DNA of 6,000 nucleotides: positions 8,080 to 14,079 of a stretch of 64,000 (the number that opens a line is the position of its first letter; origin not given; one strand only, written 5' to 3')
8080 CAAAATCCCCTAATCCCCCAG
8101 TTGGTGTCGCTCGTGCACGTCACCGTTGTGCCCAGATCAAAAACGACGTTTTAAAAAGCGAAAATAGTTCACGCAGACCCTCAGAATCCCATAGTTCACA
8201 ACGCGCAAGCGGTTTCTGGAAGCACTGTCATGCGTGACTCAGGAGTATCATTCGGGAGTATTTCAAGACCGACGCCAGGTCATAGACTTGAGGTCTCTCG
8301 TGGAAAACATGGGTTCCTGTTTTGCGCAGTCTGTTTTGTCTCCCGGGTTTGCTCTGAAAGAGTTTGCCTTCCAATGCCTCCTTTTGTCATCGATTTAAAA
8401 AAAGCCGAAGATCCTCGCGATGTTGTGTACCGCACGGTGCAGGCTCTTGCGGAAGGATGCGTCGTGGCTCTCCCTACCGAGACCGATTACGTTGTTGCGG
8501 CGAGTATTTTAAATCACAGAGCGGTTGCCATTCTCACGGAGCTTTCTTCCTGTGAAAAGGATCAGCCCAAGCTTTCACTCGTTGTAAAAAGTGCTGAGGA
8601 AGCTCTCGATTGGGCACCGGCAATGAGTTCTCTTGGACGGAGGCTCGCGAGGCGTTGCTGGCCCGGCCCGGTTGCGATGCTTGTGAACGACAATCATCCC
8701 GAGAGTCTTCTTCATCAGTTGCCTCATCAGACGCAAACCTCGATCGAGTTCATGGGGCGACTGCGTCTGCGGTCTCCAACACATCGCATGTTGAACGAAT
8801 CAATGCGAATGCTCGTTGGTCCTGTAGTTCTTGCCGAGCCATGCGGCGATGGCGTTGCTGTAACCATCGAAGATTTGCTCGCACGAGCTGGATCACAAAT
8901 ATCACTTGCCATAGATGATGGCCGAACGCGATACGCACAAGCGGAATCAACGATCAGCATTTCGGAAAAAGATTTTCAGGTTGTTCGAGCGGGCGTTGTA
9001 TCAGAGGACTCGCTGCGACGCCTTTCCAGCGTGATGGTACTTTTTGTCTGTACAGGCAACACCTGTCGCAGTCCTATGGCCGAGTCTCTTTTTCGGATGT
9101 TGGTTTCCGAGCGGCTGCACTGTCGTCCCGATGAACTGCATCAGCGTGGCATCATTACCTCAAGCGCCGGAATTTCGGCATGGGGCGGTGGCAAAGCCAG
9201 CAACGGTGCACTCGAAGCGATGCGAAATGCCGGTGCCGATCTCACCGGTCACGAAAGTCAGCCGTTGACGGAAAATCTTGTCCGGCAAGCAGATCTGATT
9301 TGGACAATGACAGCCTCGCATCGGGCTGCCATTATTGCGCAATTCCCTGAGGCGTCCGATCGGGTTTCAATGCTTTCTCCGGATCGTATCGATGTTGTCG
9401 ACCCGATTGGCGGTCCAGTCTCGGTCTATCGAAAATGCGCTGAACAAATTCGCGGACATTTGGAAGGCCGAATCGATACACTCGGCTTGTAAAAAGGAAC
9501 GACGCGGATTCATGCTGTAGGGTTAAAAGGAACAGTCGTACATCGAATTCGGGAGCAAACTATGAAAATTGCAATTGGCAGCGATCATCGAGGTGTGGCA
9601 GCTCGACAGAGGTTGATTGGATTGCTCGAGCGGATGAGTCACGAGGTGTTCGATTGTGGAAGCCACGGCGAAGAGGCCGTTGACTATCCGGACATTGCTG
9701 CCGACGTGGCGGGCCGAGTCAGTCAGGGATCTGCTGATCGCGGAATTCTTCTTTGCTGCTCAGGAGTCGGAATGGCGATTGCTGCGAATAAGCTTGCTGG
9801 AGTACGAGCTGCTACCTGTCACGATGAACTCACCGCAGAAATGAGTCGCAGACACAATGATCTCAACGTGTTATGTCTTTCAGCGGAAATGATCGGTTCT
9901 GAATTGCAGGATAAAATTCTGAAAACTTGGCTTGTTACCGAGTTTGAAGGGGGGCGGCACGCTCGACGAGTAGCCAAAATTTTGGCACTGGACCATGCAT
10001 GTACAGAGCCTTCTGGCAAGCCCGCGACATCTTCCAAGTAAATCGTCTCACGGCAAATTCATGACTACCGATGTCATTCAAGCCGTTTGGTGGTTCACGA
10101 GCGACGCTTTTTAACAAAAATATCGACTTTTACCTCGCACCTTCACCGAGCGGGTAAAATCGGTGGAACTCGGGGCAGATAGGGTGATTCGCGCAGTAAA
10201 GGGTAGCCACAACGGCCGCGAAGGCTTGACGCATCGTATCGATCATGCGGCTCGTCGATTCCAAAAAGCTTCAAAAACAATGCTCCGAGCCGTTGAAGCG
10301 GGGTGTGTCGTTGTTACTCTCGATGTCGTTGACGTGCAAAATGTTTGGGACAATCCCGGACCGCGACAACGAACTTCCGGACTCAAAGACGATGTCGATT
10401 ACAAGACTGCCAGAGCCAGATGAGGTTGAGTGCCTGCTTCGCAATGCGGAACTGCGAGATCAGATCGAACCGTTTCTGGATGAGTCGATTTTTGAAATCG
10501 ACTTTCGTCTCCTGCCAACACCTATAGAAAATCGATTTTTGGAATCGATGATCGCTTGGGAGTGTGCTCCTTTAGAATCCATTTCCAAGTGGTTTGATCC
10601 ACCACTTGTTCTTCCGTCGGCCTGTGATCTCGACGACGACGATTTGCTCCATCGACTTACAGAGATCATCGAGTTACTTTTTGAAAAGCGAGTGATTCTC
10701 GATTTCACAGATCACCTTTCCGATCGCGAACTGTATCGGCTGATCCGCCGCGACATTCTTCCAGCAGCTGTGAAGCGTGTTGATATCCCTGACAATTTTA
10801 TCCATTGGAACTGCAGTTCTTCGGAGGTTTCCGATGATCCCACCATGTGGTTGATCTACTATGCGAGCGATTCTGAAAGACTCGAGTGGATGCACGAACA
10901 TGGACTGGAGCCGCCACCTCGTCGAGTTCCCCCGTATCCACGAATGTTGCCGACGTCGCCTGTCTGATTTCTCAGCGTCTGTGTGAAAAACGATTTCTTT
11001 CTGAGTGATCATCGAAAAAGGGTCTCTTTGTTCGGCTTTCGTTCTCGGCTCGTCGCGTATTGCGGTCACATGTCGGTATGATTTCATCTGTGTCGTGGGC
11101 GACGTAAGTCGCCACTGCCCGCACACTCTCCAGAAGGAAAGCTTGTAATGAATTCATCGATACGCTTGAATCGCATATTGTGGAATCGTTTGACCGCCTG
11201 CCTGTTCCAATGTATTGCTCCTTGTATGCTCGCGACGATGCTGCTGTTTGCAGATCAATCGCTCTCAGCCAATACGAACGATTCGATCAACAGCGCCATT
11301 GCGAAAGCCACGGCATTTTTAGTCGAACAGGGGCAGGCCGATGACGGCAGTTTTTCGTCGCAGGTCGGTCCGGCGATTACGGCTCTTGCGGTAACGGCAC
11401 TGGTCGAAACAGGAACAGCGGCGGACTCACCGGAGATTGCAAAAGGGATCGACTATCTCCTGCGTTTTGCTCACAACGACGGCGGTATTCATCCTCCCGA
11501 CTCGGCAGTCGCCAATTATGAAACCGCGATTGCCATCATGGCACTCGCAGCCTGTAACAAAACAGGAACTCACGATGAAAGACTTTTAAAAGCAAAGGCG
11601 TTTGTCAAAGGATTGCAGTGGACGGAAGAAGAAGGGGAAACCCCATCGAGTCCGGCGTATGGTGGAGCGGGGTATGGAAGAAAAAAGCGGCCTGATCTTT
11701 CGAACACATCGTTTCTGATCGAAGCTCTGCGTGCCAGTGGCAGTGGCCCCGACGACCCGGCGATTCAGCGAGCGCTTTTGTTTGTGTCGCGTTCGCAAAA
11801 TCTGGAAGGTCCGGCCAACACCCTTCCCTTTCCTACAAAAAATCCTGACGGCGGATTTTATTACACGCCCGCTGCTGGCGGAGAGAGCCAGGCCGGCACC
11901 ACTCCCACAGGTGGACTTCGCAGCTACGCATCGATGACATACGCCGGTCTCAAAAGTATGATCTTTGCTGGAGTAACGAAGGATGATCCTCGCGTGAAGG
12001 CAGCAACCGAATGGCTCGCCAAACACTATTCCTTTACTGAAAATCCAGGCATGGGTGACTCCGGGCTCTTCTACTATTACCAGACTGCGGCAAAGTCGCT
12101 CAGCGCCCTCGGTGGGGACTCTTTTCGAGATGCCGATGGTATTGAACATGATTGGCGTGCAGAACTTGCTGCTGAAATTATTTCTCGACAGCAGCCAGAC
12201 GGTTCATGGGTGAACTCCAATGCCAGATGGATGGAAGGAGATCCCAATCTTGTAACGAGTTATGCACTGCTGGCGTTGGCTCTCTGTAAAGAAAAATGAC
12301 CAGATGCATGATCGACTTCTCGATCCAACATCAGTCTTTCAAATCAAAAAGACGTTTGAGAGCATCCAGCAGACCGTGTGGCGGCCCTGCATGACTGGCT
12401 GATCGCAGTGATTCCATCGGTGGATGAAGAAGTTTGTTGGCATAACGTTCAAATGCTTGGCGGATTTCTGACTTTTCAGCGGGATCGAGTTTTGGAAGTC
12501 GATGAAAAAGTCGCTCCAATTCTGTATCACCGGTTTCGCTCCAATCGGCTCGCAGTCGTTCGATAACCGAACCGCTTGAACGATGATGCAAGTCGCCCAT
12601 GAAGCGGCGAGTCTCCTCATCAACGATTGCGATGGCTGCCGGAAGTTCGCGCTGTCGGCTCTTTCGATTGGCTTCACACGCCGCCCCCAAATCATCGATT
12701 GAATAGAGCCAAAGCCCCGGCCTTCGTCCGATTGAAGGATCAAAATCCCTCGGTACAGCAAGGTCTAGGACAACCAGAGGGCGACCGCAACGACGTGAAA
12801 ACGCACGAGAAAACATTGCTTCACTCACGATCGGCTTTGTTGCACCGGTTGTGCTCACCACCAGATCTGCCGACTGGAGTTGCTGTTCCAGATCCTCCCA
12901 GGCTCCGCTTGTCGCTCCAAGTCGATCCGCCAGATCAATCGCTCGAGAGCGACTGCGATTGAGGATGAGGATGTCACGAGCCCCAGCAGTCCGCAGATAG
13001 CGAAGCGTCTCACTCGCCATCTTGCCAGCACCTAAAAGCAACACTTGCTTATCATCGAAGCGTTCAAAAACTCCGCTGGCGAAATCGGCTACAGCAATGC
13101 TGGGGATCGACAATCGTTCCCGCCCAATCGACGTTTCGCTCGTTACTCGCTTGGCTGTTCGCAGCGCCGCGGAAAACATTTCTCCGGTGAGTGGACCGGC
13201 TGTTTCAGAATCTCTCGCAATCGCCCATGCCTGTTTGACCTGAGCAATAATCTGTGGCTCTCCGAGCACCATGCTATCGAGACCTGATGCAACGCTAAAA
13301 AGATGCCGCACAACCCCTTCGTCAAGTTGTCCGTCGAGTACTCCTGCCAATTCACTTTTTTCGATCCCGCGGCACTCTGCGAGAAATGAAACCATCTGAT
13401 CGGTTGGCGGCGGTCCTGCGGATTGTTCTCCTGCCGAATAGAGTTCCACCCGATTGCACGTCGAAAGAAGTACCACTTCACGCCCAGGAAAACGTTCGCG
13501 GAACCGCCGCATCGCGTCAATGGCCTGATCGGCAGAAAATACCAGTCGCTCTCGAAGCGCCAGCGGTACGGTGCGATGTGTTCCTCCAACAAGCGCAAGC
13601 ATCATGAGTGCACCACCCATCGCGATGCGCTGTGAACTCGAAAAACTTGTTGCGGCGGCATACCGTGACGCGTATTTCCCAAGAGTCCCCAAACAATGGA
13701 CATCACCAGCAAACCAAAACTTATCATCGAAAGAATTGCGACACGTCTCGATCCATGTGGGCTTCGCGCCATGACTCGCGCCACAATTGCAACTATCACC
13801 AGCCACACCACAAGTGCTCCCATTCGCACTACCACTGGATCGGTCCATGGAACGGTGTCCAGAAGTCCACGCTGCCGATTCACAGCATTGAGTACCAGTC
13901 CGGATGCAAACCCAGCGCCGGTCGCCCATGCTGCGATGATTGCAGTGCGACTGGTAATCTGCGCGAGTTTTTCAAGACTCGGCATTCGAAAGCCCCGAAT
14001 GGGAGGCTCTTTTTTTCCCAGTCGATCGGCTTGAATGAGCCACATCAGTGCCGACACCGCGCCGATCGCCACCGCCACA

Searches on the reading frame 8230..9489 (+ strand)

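Call 62: search_protein_families(library=pfam, proteins=[window:8230-9489:+], max_evalue=0.0001)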
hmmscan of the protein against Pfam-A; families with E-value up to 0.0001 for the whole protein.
window:8230-9489:+ (420 aa): 2 families
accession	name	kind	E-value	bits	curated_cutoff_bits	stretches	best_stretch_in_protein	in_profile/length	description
PF01451.26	LMWPc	-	1e-24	87.8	23.2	1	270-409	1-138/144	Low molecular weight phosphotyrosine protein phosphatase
PF01300.24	Sua5_yciO_yrdC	-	3.8e-17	62.8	25.1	1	72-255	2-178/178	Telomere recombination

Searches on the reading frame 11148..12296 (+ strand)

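Call 62: search_protein_families(library=pfam, proteins=[window:11148-12296:+], max_evalue=0.0001)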
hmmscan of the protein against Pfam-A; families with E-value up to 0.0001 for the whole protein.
window:11148-12296:+ (383 aa): 2 families
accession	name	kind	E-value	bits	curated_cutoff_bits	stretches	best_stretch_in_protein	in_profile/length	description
PF13243.12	SQHop_cyclase_C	-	1e-09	38.3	26.1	1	76-222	140-283/319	Squalene-hopene cyclase C-terminal domain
PF13249.12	SQHop_cyclase_N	-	1.2e-05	25.1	26.2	0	48-109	229-287/291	Squalene-hopene cyclase N-terminal domain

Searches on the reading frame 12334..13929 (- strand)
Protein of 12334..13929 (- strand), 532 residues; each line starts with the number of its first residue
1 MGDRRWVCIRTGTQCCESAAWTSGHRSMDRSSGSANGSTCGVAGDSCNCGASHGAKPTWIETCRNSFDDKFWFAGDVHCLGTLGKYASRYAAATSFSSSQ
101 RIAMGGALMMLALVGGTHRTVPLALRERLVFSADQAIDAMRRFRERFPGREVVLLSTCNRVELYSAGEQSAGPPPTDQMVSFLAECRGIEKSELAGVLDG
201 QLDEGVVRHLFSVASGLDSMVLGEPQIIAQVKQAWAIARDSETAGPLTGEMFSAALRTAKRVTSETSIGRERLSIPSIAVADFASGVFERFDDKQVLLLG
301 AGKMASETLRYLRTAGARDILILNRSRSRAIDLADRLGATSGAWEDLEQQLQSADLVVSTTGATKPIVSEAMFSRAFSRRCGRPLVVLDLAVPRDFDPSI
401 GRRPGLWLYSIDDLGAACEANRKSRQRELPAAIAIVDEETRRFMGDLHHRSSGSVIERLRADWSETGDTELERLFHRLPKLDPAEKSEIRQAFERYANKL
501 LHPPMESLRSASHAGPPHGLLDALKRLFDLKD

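Call 62: search_protein_families(library=pfam, proteins=[window:12334-13929:-], max_evalue=0.0001)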
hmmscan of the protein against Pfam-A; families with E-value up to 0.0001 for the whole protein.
window:12334-13929:- (532 aa): 3 families
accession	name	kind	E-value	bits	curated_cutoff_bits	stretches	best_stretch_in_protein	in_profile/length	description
PF05201.20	GlutR_N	-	1.3e-43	148.8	27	1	114-266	1-151/151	Glutamyl-tRNAGlu reductase, N-terminal domain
PF01488.26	Shikimate_DH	-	3e-32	112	24.3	1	284-414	3-135/138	Shikimate / quinate 5-dehydrogenase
PF00745.25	GlutR_dimer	-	6.5e-20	71.7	22.9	1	432-530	2-99/99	Glutamyl-tRNAGlu reductase, dimerisation domain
